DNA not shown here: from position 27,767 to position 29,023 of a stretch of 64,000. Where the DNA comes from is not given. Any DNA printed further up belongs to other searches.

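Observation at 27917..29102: SerRS-like amino acid:[carrier protein] ligase paired with its own carrier protein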

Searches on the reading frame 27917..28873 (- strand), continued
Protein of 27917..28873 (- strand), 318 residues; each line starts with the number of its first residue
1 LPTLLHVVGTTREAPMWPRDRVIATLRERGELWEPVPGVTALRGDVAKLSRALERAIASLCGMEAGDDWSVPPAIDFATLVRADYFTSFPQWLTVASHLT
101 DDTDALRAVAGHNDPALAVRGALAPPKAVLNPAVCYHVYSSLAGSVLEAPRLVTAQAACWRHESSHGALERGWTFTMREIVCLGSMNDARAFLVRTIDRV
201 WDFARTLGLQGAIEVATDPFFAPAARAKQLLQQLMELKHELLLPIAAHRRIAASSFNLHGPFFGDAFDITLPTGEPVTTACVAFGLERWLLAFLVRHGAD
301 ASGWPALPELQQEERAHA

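Call 38: find_encoding_contigs(protein=P0226, flank=10000, max_places=1)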
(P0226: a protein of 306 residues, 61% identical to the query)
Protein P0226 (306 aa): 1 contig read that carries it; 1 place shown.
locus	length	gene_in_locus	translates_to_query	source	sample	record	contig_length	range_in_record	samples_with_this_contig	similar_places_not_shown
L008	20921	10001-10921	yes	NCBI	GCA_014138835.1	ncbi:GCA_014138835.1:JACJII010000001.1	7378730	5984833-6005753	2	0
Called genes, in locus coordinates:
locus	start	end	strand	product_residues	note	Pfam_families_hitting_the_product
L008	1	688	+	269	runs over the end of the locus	PF00293:NUDIX, PF21906:WHD_NrtR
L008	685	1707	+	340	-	-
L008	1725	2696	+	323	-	-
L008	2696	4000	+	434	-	PF00709:Adenylsucc_synt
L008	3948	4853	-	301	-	PF04230:PS_pyruv_trans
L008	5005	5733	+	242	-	PF05853:BKACE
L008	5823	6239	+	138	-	PF01740:STAS, PF13466:STAS_2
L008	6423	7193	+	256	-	PF04228:Zn_peptidase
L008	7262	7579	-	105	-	PF01910:Thiamine_BP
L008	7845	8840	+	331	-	PF08545:ACP_syn_III (weak), PF08541:ACP_syn_III_C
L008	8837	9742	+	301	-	PF11583:AurF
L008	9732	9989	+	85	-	-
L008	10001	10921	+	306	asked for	PF00587:tRNA-synt_2b (weak)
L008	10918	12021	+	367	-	PF01073:3Beta_HSD, PF01370:Epimerase, PF04321:RmlD_sub_bind, PF07993:NAD_binding_4, PF16363:GDP_Man_Dehyd (weak)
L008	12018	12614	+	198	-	-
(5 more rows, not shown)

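Call 43: search_protein_representatives(protein=window:27917-28828:-)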
Query: 303 residues. Proteins with E-value up to 0.001 (for the whole library): 1809; up to 1e-10: 1273; up to 1e-30: 316. The best 150 are listed.
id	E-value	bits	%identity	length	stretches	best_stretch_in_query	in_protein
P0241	8.6e-93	327.6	56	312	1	5-292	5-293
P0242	2.7e-66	240.6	50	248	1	57-292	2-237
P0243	2.3e-65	237.6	57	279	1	1-219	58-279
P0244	7.3e-65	235.9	44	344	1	5-292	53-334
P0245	5.1e-58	213.4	48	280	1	1-213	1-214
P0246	3.8e-56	207.3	55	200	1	103-292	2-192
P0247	2.8e-55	204.5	67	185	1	33-176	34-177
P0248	3.3e-54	200.9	49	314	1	33-299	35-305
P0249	5.7e-53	196.9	42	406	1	11-291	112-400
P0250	4.4e-51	190.6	62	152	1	127-276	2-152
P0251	2.0e-50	188.5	43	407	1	11-292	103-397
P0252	2.9e-50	188.0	38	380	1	11-293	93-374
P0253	3.4e-50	187.7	40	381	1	6-299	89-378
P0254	1.7e-49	185.5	50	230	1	5-184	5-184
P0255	1.9e-49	185.3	40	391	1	11-291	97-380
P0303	1.5e-42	162.7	40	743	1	23-292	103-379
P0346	7.1e-40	153.9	37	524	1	11-291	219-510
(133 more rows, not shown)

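Call 44: search_protein_families(library=pfam, proteins=[P0249, P0251, P0252, P0255, P0303, P0346, P0244, P0241], max_evalue=0.01)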
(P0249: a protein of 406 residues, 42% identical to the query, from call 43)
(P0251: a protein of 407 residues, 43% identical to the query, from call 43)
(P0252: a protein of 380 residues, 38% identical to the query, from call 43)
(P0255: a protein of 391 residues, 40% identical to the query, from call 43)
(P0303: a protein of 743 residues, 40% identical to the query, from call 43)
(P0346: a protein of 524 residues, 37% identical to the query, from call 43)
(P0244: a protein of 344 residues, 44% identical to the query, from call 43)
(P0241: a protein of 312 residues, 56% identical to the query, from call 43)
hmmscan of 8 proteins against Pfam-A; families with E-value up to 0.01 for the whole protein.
P0249 (406 aa): 1 family
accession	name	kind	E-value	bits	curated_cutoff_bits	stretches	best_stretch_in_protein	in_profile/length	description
PF00587.30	tRNA-synt_2b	-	3.7e-06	27.6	29.3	1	246-391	40-179/179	tRNA synthetase class II core domain (G, H, P, S and T)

P0251 (407 aa): 1 family
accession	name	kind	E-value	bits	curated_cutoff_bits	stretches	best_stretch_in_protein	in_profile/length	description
PF00587.30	tRNA-synt_2b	-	9e-08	32.8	29.3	1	222-386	21-178/179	tRNA synthetase class II core domain (G, H, P, S and T)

P0252 (380 aa): 0 families

P0255 (391 aa): 1 family
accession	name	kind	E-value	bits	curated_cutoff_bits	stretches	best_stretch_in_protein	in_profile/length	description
PF00587.30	tRNA-synt_2b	-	0.0057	17.2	29.3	1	223-368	36-176/179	tRNA synthetase class II core domain (G, H, P, S and T)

P0303 (743 aa): 6 families
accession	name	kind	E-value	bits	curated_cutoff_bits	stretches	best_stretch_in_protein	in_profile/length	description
PF00583.31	Acetyltransf_1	-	1.6e-10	41.7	20.7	1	444-549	10-109/116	Acetyltransferase (GNAT) family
PF13527.13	Acetyltransf_9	-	5.3e-06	26.9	25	1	472-537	44-109/127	Acetyltransferase (GNAT) domain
PF13508.13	Acetyltransf_7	-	9.8e-05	23.1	27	1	480-543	14-70/84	Acetyltransferase (GNAT) domain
PF00587.30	tRNA-synt_2b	-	0.00013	22.5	29.3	1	196-368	10-178/179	tRNA synthetase class II core domain (G, H, P, S and T)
PF01233.25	NMT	-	0.0006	20.2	25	1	451-527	56-135/160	Myristoyl-CoA:protein N-myristoyltransferase, N-terminal domain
PF14542.12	Acetyltransf_CG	-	0.002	18.6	30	1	507-537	31-61/80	GCN5-related N-acetyl-transferase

P0346 (524 aa): 1 family
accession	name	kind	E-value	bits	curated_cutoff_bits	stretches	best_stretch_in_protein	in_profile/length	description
PF00587.30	tRNA-synt_2b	-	9.7e-08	32.7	29.3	1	325-500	11-178/179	tRNA synthetase class II core domain (G, H, P, S and T)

P0244 (344 aa): 0 families

P0241 (312 aa): 1 family
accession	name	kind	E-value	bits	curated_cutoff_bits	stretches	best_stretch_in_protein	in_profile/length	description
PF00587.30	tRNA-synt_2b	-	0.00027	21.5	29.3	1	115-205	13-107/179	tRNA synthetase class II core domain (G, H, P, S and T)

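Call 48: search_protein_families(library=pfam, proteins=[L004:3079-4620:+, L004:4664-5767:+, L004:6057-7220:+, L004:7169-7879:+, L004:7988-8836:+, L004:9028-9741:+, L004:10950-13991:-, L004:14558-15541:-, L004:15252-17717:+, L004:18107-19612:-], max_evalue=0.001)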
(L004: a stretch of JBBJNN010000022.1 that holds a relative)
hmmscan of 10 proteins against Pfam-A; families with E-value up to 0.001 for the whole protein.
L004:3079-4620:+ (513 aa): 2 families
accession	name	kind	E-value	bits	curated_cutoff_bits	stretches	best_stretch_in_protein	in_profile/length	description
PF05193.26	Peptidase_M16_C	-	1.6e-29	103.5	23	1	246-423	2-175/181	Peptidase M16 inactive domain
PF00675.25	Peptidase_M16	-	4.9e-05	23.7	22.3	1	100-213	10-123/149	Insulinase (Peptidase family M16)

L004:4664-5767:+ (367 aa): 0 families

L004:6057-7220:+ (387 aa): 0 families

L004:7169-7879:+ (236 aa): 0 families

L004:7988-8836:+ (282 aa): 0 families

L004:9028-9741:+ (237 aa): 2 families
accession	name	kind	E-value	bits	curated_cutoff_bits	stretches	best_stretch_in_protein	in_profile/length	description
PF01648.25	ACPS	-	6.7e-14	52.3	25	1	136-230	1-109/111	4'-phosphopantetheinyl transferase superfamily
PF17837.6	4PPT_N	-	0.00048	20.6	27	0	61-131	11-68/68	4'-phosphopantetheinyl transferase N-terminal domain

L004:10950-13991:- (1013 aa): 7 families
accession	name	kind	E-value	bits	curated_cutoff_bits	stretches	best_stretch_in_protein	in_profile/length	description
PF13191.12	AAA_16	-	3.9e-27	96.2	32.6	1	10-185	1-165/167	AAA ATPase domain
PF00196.25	GerE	-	2.8e-16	59.3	23.5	1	951-1005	3-57/57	Bacterial regulatory proteins, luxR family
PF13424.12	TPR_12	-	1.1e-09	38.8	30.1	1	517-585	2-72/77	Tetratricopeptide repeat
PF07719.23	TPR_2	-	5.6e-07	29.6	27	0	558-588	1-31/34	Tetratricopeptide repeat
PF13181.12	TPR_8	-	0.00013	22.3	25.7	0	558-588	1-31/34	Tetratricopeptide repeat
PF13384.12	HTH_23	-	0.00049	20.3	24.6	0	956-983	8-35/50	Homeodomain-like domain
PF04967.18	HTH_10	-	0.00078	19.6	23.1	0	965-993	23-51/53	HTH DNA binding domain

L004:14558-15541:- (327 aa): 1 family
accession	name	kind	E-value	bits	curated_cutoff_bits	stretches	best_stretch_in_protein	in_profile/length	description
PF14257.11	DUF4349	-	6.7e-56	189.4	27.7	1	93-298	2-209/213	Domain of unknown function (DUF4349)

L004:15252-17717:+ (821 aa): 4 families
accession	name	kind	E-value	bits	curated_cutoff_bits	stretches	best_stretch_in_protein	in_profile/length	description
PF17899.6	Peptidase_M61_N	-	1e-31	110.7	23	1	235-418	9-168/168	Peptidase M61 N-terminal domain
PF05299.18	Peptidase_M61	-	1.9e-24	86.8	22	1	510-614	4-117/118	M61 glycyl aminopeptidase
PF17820.7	PDZ_6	-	5.7e-05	23.2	27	1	721-776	2-54/54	PDZ domain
PF13180.12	PDZ_2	-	0.00053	20.7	27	1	706-784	2-77/80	PDZ domain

L004:18107-19612:- (501 aa): 2 families
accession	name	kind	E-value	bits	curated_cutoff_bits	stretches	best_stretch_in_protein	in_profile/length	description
PF00557.29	Peptidase_M24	-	3.3e-57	194.1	23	1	204-457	2-208/208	Metallopeptidase family M24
PF05195.22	AMP_N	-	4.3e-21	75.3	24.6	1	38-146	1-115/121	Aminopeptidase P, N-terminal domain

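Call 57: predict_structure(alignment_id=A3)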
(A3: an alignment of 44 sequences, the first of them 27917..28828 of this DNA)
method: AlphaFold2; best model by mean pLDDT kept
length: 303 residues; sequences in the alignment: 44
mean_pLDDT: 85.5   pTM: 0.85
mean pLDDT of the five models: 85.5, 84.7, 82.7, 82.8, 78.8
residues with pLDDT >= 90: 167; 70-90: 85; 50-70: 39; < 50: 12
segments of 3 or more residues with pLDDT < 50: 150-155, 207-209
pLDDT, mean of each block of 10 residues (from residue 1): 90 84 78 95 94 91 84 71 86 90 85 84 95 97 72 55 96 96 95 94 59 61 89 90 92 97 96 94 95 69 48
secondary structure, 60 per line:
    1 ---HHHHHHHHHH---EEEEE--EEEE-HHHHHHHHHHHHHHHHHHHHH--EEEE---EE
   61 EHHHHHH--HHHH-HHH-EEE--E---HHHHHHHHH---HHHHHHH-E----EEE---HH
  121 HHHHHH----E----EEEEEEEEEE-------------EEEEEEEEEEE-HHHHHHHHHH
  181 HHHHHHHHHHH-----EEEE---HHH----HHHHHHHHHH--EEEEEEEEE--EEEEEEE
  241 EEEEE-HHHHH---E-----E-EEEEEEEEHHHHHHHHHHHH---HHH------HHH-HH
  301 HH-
elements in order: H4-13 E17-21 E24-27 H29-49 E52-55 E59-61 H62-67 H70-73 E79-81 H88-96 H100-106 E113-115 H119-126 E136-145 E159-169 H171-191 E197-200 H211-220 E223-231 E234-245 H247-251 E263-270 H271-282 H299-302

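Call 59: search_dna_similar(query=window:27917-28828:-, collection=plasmids, mode=protein, max_rows=25, max_evalue=1e-10)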
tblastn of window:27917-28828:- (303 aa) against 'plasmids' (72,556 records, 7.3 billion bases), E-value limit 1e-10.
Records with a match: 111; places in all: 113; records where one place covers at least 80% of the query: 103.
Best place of each record, by identity: <60% 111.
By first word of the organism name: Streptomyces 22; Rhizobium 16; Bacillus 14; Azospirillum 11; Burkholderia 10; Mycetohabitans 9; Caballeronia 7; Cupriavidus 4; Shinella 3; Clostridium 3; and 7 more.
By predicted mobility (MOB-suite, as given by PLSDB): non-mobilizable 79; conjugative 19; mobilizable 13.
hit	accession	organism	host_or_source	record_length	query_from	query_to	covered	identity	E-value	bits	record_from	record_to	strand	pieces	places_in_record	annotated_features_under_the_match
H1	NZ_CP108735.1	Streptomyces sp. NBC_00984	-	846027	7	291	94%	37.9%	3e-41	159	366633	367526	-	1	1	hypothetical protein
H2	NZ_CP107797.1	Streptomyces sp. NBC_00557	-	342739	7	290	94%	35.6%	3e-36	145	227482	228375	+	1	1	hypothetical protein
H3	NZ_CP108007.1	Streptomyces sp. NBC_00335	-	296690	28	283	84%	37.1%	1e-36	146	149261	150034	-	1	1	aminoacyl--tRNA ligase-related protein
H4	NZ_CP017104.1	Rhizobium gallicum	Phaseolus vulgaris,Whole ...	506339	21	290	89%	35.0%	4e-35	141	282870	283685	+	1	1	amino acid--[acyl-carrier-protein] ligase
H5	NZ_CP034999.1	Rhizobium acidisoli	Phaseolus vulgaris,root nodule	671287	21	290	89%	35.0%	6e-35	140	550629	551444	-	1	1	amino acid--[acyl-carrier-protein] ligase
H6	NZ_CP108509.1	Streptomyces sp. NBC_01237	-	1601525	15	291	91%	33.7%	1e-38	152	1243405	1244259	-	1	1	none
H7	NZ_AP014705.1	Methylobacterium aquaticum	-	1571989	21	291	89%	34.3%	3e-28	121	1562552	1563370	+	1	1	none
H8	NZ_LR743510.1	Methylobacterium bullatum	-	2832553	21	290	89%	34.4%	1e-29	125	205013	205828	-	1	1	none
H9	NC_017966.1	Tistrella mobilis KA081020-065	-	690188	23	286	87%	35.1%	3e-34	139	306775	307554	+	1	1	aminoacyl--tRNA ligase-related protein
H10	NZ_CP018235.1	Rhizobium leguminosarum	Vavilovia formosa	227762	21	291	89%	34.2%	6e-34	138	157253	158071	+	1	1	amino acid--[acyl-carrier-protein] ligase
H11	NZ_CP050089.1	Rhizobium leguminosarum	Trifolium pratense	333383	21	291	89%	34.2%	3e-33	135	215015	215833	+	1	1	amino acid--[acyl-carrier-protein] ligase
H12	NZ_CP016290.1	Rhizobium leguminosarum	Vavilovia formosa,cell culture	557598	21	291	89%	34.2%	3e-33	135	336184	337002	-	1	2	amino acid--[acyl-carrier-protein] ligase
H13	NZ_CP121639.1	Rhizobium leguminosarum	Trifolium ambiguum,cell culture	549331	21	291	89%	33.8%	2e-33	136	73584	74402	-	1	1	amino acid--[acyl-carrier-protein] ligase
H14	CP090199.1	Rhizobium leguminosarum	Trifolium ambiguum,Cell culture,nodule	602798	21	291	89%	33.8%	2e-33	136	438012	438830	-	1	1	amino acid--[acyl-carrier-protein] ligase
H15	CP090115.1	Rhizobium leguminosarum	Trifolium ambiguum,Cell culture,Plant ...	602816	21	291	89%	33.8%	2e-33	136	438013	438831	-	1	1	amino acid--[acyl-carrier-protein] ligase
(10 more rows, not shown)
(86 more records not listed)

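Call 60: get_annotated_region(hit=H4, flank=9000)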
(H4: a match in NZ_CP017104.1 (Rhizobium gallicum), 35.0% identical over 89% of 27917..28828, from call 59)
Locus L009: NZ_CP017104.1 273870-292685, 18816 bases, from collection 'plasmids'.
description: Rhizobium gallicum strain IE4872 plasmid pRgalIE4872c, complete sequence
organism: Rhizobium gallicum (NCBI taxid 56730)
taxonomy: Bacteria; Pseudomonadota; Alphaproteobacteria; Hyphomicrobiales; Rhizobiaceae; Rhizobium; Rhizobium gallicum
host: -; source: Phaseolus vulgaris,Whole organism,nodule from Agricultural field; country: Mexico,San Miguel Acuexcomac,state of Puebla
typing (MOB-suite, as given by PLSDB): conjugative; replicon rep_cluster_471; relaxase MOBQ; mating-pair formation MPF_T
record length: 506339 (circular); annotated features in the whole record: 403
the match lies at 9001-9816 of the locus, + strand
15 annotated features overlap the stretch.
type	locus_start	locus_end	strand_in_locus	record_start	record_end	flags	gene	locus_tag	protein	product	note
CDS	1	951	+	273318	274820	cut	nifD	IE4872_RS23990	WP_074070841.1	nitrogenase molybdenum-iron protein alpha chain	GO:0009399 - nitrogen fixation [Evidence IEA]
CDS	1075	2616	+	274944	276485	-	nifK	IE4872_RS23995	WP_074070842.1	nitrogenase molybdenum-iron protein subunit beta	GO:0009399 - nitrogen fixation [Evidence IEA]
CDS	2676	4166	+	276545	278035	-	nifE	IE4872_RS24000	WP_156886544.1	nitrogenase iron-molybdenum cofactor biosynthesis protein NifE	GO:0009399 - nitrogen fixation [Evidence IEA]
CDS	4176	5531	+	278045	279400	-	nifN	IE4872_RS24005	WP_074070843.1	nitrogenase iron-molybdenum cofactor biosynthesis protein NifN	GO:0009399 - nitrogen fixation [Evidence IEA]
CDS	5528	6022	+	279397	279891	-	nifX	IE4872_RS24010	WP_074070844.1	nitrogen fixation protein NifX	GO:0009399 - nitrogen fixation [Evidence IEA]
CDS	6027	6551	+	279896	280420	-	-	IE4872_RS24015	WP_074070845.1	NifX-associated nitrogen fixation protein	-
CDS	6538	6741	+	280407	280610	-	-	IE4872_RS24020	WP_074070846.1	CCE_0567 family metalloprotein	-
CDS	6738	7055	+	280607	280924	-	fdxB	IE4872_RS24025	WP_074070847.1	ferredoxin III, nif-specific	-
CDS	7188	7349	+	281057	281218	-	-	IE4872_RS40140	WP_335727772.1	hypothetical protein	-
CDS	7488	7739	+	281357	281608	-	-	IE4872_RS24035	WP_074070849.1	acyl carrier protein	-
CDS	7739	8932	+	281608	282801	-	-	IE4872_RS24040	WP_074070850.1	acyl-CoA dehydrogenase family protein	-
CDS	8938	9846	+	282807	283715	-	-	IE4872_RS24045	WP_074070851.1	amino acid--[acyl-carrier-protein] ligase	-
CDS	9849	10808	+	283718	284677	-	-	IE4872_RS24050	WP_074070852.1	DUF1839 family protein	-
CDS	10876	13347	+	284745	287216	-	-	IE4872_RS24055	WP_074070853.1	glycoside hydrolase family 2 protein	-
CDS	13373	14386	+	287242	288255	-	-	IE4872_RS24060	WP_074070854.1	1-aminocyclopropane-1-carboxylate deaminase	GO:0042217 - 1-aminocyclopropane-1-carboxylate catabolic process [Evidence IEA]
